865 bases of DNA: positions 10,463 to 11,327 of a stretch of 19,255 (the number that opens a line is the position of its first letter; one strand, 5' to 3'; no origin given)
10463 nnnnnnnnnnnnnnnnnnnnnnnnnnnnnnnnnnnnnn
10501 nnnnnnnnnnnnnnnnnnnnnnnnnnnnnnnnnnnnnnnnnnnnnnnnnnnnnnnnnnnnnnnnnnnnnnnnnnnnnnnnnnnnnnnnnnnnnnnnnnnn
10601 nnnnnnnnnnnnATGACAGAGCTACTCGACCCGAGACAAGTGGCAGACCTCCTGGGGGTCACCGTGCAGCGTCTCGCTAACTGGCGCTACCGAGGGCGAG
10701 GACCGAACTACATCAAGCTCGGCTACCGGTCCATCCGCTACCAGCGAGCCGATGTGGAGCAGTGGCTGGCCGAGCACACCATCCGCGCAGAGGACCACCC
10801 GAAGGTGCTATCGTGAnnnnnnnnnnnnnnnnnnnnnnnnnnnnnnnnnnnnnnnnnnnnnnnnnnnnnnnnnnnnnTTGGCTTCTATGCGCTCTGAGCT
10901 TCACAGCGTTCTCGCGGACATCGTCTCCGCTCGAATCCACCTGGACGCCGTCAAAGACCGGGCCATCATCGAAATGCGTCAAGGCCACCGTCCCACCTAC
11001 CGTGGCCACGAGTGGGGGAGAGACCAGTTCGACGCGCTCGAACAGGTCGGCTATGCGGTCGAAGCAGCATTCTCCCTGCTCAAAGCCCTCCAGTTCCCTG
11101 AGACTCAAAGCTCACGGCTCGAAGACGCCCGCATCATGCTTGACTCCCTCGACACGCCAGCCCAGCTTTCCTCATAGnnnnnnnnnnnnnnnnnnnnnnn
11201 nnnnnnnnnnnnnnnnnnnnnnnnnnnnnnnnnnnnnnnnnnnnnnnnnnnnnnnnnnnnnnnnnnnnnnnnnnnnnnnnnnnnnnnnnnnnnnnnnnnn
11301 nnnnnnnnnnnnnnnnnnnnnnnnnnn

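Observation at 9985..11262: The exact 8-mer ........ occurs six times, only in the two intergenic regions flanking the early HTH module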

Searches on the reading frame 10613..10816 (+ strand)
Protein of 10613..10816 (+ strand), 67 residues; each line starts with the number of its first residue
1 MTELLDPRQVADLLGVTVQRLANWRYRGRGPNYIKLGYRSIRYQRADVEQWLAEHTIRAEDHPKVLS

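Call 9: search_protein_families(library=pfam, proteins=[window:10613-10816:+], max_evalue=0.01)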
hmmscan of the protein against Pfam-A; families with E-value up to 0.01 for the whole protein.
window:10613-10816:+ (67 aa): 2 families
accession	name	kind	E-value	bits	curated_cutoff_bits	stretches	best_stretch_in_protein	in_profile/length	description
PF12728.13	HTH_17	-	6.8e-11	42.7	27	1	4-55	1-50/51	Helix-turn-helix domain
PF05930.18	Phage_AlpA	-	0.0023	18.2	21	1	20-52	19-51/51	Prophage CP4-57 regulatory protein (AlpA)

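Call 10: search_protein_families(library=phrogs, proteins=[window:10613-10816:+], max_evalue=0.001)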
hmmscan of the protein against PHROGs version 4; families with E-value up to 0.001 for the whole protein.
window:10613-10816:+ (67 aa): 6 families
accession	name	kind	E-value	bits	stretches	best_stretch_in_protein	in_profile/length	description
phrog_66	-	integration and excision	5.9e-10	40.4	1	2-60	91-148/412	excisionase and transcriptional regulator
phrog_668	-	DNA, RNA and nucleotide metabolism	4e-06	27.6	1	2-57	61-115/181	HTH DNA binding protein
phrog_597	-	DNA, RNA and nucleotide metabolism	1.2e-05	26.4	1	1-56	109-165/200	DNA binding protein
phrog_4745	-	DNA, RNA and nucleotide metabolism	2.6e-05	25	1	2-63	29-95/107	DNA binding protein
phrog_8008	-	DNA, RNA and nucleotide metabolism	5.9e-05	23.7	1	8-39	18-48/66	DNA binding protein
phrog_9099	-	unknown function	0.00043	21.5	1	5-61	60-116/117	-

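Call 13: find_related_loci(query=window:10613-10816:+, collection=viral_contigs, flank=10000)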
Query window:10613-10816:+ (67 aa) in viral_contigs; peptide patterns used: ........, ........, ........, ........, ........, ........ (x = any residue, [..] = any of these).
25 stretches matched a pattern, but none encodes a relative of the query by tblastn (E <= 1e-3).

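Call 22: find_homologous_proteins(query=window:10613-10816:+, max_evalue=0.00001)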
Query window:10613-10816:+ (67 aa): 1 proteins with E <= 0.00001 among 1 candidates.
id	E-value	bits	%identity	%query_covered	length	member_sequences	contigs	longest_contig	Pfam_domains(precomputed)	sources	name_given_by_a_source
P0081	8.7e-38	145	100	99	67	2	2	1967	PF12728.14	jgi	jgi:predicted DNA-binding transcriptional regulator AlpA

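Call 39: find_encoding_contigs(protein=P0081, flank=10000, max_places=4)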
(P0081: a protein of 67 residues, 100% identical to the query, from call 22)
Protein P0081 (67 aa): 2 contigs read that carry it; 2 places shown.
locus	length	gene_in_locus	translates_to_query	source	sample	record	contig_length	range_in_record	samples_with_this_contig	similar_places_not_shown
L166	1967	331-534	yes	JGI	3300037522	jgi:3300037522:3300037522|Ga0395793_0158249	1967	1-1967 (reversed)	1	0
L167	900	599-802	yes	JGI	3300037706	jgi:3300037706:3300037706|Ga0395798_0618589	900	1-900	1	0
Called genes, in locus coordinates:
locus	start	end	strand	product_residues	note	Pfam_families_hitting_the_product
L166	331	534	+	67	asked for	PF12728:HTH_17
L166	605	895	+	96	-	-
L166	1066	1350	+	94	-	-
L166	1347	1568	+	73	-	-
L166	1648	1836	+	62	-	-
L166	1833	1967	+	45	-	?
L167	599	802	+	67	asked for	PF12728:HTH_17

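Call 77: search_protein_families(library=ncbifam, proteins=[window:10613-10816:+], max_evalue=0.01)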
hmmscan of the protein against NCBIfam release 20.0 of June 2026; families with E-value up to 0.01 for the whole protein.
window:10613-10816:+ (67 aa): 1 family
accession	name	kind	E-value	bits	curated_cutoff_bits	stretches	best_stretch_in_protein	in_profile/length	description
TIGR01764.1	excise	domain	0.007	16.7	28.8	0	8-53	5-48/49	excisionase family DNA-binding protein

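Call 78: search_solved_structures(query=window:10613-10816:+, max_evalue=1, show_alignments=2)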
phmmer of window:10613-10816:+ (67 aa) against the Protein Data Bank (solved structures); distinct sequences matched with E-value up to 1: 6.
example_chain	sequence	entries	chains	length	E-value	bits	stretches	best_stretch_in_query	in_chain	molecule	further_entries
1j9i_A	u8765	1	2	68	0.008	19.9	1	6-61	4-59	TERMINASE SMALL SUBUNIT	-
6hn7_B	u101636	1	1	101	0.015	19.1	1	6-61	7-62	Terminase small subunit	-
7lw0_A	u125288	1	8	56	0.022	18.6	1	6-55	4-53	Terminase small subunit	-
8c3t_A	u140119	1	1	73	0.03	18.1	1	4-54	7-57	AlpA family phage regulatory protein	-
8dgl_A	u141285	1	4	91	0.072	16.9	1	5-52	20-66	Recombination Directionality Factor RdfS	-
4j2n_A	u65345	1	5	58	0.074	16.9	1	8-51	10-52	Gp37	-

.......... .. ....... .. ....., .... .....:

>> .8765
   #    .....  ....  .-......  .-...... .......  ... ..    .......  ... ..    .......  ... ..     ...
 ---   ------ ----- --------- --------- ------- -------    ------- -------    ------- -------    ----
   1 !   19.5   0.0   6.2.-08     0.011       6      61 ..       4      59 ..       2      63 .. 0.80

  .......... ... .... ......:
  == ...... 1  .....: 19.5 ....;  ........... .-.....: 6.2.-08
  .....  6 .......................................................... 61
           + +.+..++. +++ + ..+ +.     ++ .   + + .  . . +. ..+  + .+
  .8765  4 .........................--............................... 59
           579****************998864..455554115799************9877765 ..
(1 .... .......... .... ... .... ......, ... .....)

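Call 92: search_solved_structures(query=A4, max_evalue=1)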
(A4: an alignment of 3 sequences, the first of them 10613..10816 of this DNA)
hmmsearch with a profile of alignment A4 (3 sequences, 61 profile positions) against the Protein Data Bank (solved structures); distinct sequences matched with E-value up to 1: 12.
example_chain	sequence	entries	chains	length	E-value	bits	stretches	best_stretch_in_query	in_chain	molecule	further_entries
8dgl_A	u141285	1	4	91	2.6e-05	27.2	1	5-52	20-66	Recombination Directionality Factor RdfS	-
6ama_A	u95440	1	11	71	0.0014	21.7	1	2-53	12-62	Putative DNA-binding protein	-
8c3t_A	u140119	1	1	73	0.0051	19.9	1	3-56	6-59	AlpA family phage regulatory protein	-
6amk_A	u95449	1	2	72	0.0069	19.4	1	4-51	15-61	Putative DNA-binding protein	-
4j2n_A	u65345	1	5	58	0.054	16.6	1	8-50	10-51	Gp37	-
1j9i_A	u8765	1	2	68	0.22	14.6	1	7-55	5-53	TERMINASE SMALL SUBUNIT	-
7lw0_A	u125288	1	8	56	0.28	14.3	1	7-29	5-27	Terminase small subunit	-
5i8l_A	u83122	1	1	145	0.36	13.9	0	2-19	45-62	Lysozyme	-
6hn7_B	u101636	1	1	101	0.51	13.5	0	6-55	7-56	Terminase small subunit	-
4krg_A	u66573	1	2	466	0.76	12.9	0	33-51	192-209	Phosphoethanolamine N-methyltransferase 1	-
5w8y_A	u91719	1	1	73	0.99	12.5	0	7-31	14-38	protein XPH1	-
6hlk_A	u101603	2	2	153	0.99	12.5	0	4-55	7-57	Redirecting phage packaging protein C (RppC)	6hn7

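Call 102: predict_structure(protein=window:10613-10816:+)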
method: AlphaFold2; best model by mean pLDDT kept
length: 67 residues; sequences in the alignment: 1
mean_pLDDT: 79.0   pTM: 0.64
mean pLDDT of the five models: 79.0, 75.8, 74.2, 65.0, 63.2
residues with pLDDT >= 90: 4; 70-90: 50; 50-70: 10; < 50: 3
segments of 3 or more residues with pLDDT < 50: none
pLDDT, mean of each block of 10 residues (from residue 1): 81 88 75 76 88 80 58
secondary structure, 60 per line:
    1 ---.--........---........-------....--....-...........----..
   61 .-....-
elements in order: H7-14 H18-24 E33-36 E39-42 H45-54 H63-66

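Call 105: fold_search(model_id=the predicted structure, library=pdb)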
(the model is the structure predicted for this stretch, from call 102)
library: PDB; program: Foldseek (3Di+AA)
matches with E <= 10: 185; with E <= 0.001: 0
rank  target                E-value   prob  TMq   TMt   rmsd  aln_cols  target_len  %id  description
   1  6hn7_B                2.0e-01  0.60  0.47  0.44   8.1        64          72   23  Hijacking the Hijackers: Escherichia coli Pathogenicity Islands Redirect Helper Phage Packaging for Their Own Benefit. (released 2019-07-31)
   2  4j2n_A                2.1e-01  0.69  0.42  0.50   8.7        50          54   34  Crystal Structure of mycobacteriophage Pukovnik Xis (released 2013-10-23)
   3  6ama_P                2.3e-01  0.85  0.52  0.60   8.1        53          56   28  Structure of S. coelicolor/S. venezuelae BldC-smeA-ssfA complex to 3.09 Angstrom (released 2018-03-28)
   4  6ama_Y                2.4e-01  0.84  0.52  0.60   8.1        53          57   30  Structure of S. coelicolor/S. venezuelae BldC-smeA-ssfA complex to 3.09 Angstrom (released 2018-03-28)
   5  8dgl_A                2.8e-01  0.80  0.51  0.51   7.5        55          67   27  Crystal Structure of the RdfS Excisionase (released 2022-10-05)
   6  1j9i_MODEL_1_A        3.0e-01  0.54  0.43  0.42   7.0        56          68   25  STRUCTURE OF THE DNA BINDING DOMAIN OF THE GPNU1 SUBUNIT OF LAMBDA TERMINASE (released 2002-08-14)
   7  8dgl_B                3.6e-01  0.72  0.51  0.49   7.7        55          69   25  Crystal Structure of the RdfS Excisionase (released 2022-10-05)
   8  7lw0_A                3.6e-01  0.44  0.41  0.47   8.0        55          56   25  Structural and Biochemical Insight into Assembly of Molecular Motors Involved in Viral DNA Packaging (released 2022-03-02)
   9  5i44_K                4.2e-01  0.23  0.39  0.39   7.0        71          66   18  Structure of RacA-DNA complex; P21 form (released 2016-05-04)
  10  4j2n_C                4.4e-01  0.25  0.35  0.41   9.1        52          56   33  Crystal Structure of mycobacteriophage Pukovnik Xis (released 2013-10-23)
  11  6ama_B                4.8e-01  0.69  0.51  0.60   8.1        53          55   28  Structure of S. coelicolor/S. venezuelae BldC-smeA-ssfA complex to 3.09 Angstrom (released 2018-03-28)
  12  6ama_A                6.6e-01  0.57  0.49  0.59   8.2        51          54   29  Structure of S. coelicolor/S. venezuelae BldC-smeA-ssfA complex to 3.09 Angstrom (released 2018-03-28)
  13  6amk_A                7.1e-01  0.51  0.48  0.60   8.1        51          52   27  Structure of Streptomyces venezuelae BldC-whiI opt complex (released 2018-03-28)
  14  5d8c_B                8.1e-01  0.12  0.37  0.22   8.1        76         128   16  Crystal structure of HiNmlR, a MerR family regulator lacking the sensor domain, bound to promoter DNA (released 2016-06-29)
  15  6ama_H                9.3e-01  0.47  0.49  0.58   8.2        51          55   27  Structure of S. coelicolor/S. venezuelae BldC-smeA-ssfA complex to 3.09 Angstrom (released 2018-03-28)
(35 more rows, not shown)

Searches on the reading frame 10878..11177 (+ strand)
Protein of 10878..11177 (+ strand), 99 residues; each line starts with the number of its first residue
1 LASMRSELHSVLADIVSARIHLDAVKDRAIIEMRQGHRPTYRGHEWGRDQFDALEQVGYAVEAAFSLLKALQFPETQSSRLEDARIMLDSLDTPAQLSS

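Call 9: search_protein_families(library=pfam, proteins=[window:10878-11177:+], max_evalue=0.01)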
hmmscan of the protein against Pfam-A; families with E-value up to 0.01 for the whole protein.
window:10878-11177:+ (99 aa): 0 families

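Call 10: search_protein_families(library=phrogs, proteins=[window:10878-11177:+], max_evalue=0.001)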
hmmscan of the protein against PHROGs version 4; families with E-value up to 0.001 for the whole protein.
window:10878-11177:+ (99 aa): 0 families

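Call 73: search_protein_families(library=phrogs, proteins=[window:10878-11177:+], max_evalue=0.1)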
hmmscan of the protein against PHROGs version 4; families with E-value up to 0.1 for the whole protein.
window:10878-11177:+ (99 aa): 1 family
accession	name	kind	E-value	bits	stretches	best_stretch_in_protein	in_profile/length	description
phrog_15457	-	unknown function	0.034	14.9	0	9-30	34-55/60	-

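Call 77: search_protein_families(library=ncbifam, proteins=[window:10878-11177:+], max_evalue=0.01)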
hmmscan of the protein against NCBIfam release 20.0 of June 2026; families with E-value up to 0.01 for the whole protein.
window:10878-11177:+ (99 aa): 0 families

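Call 114: predict_structure(protein=window:10887-11177:+)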
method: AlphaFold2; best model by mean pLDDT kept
length: 96 residues; sequences in the alignment: 1
mean_pLDDT: 80.2   pTM: 0.58
mean pLDDT of the five models: 80.2, 79.0, 77.3, 72.6, 65.4
residues with pLDDT >= 90: 21; 70-90: 57; 50-70: 13; < 50: 5
segments of 3 or more residues with pLDDT < 50: 93-96
pLDDT, mean of each block of 10 residues (from residue 1): 79 89 91 90 88 86 81 69 71 40
secondary structure, 60 per line:
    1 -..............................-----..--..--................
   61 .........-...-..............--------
elements in order: H2-31 H45-69 H75-88

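Call 117: fold_search(model_id=the predicted structure, library=pdb)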
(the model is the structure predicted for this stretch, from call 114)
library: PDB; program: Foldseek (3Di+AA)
matches with E <= 10: 126; with E <= 0.001: 0
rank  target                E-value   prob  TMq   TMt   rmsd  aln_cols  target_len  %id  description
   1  5mgp_z                8.5e-01  0.13  0.25  0.10   9.8       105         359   14  Structural basis for ArfA-RF2 mediated translation termination on stop-codon lacking mRNAs (released 2016-12-14)
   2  4knf_A                1.6e+00  0.51  0.48  0.23   4.2        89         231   11  Crystal structure of a blue-light absorbing proteorhodopsin double-mutant D97N/Q105L from HOT75 (released 2013-06-05)
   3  4knf_C                1.7e+00  0.47  0.48  0.23   4.2        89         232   11  Crystal structure of a blue-light absorbing proteorhodopsin double-mutant D97N/Q105L from HOT75 (released 2013-06-05)
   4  2x0h_B                1.7e+00  0.12  0.27  0.06  14.8        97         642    9  BtGH84 Michaelis complex (released 2010-01-26)
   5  6ejq_E                2.0e+00  0.57  0.52  0.48   5.1        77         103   16  Crystal structure of a C-terminally truncated small terminase protein from the thermophilic bacteriophage G20c (released 2018-10-10)
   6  2w4x                  2.0e+00  0.25  0.42  0.10   4.8        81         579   14  BtGH84 in complex with STZ (released 2009-02-24)
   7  5n7k_D                2.4e+00  0.44  0.49  0.42  12.6        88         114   14  Crystal structure of the coiled-coil domain of human tricellulin (released 2017-07-12)
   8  4kly_A                2.4e+00  0.41  0.49  0.24   4.1        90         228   11  Crystal structure of a blue-light absorbing proteorhodopsin mutant D97N from HOT75 (released 2013-06-05)
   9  3t9o_B                2.4e+00  0.08  0.32  0.27  15.1       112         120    9  Regulatory CZB domain of DgcZ (released 2012-09-05)
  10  5h5u_4                2.5e+00  0.06  0.24  0.09  10.6       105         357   16  Mechanistic insights into the alternative translation termination by ArfA and RF2 (released 2017-01-25)
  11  9hny_FI               2.8e+00  0.14  0.37  0.15   6.8       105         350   10  Mitoribosomal small subunit in complex with Mettl15 and Mettl17 (released 2025-03-26)
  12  2y39                  2.8e+00  0.11  0.33  0.29   9.4        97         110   12  Ni-bound form of Cupriavidus metallidurans CH34 CnrXs (released 2011-03-30)
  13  9nyi_A                3.0e+00  0.20  0.30  0.10   5.7        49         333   14  Structure of HalA in complex with oligodeoxyadenylate (released 2025-05-07)
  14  2xm2_A                3.2e+00  0.18  0.41  0.09   4.9        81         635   15  BtGH84 in complex with LOGNAc (released 2011-08-03)
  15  3gei_C                3.4e+00  0.25  0.48  0.19   5.2        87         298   13  Crystal structure of MnmE from Chlorobium tepidum in complex with GCP (released 2009-10-27)
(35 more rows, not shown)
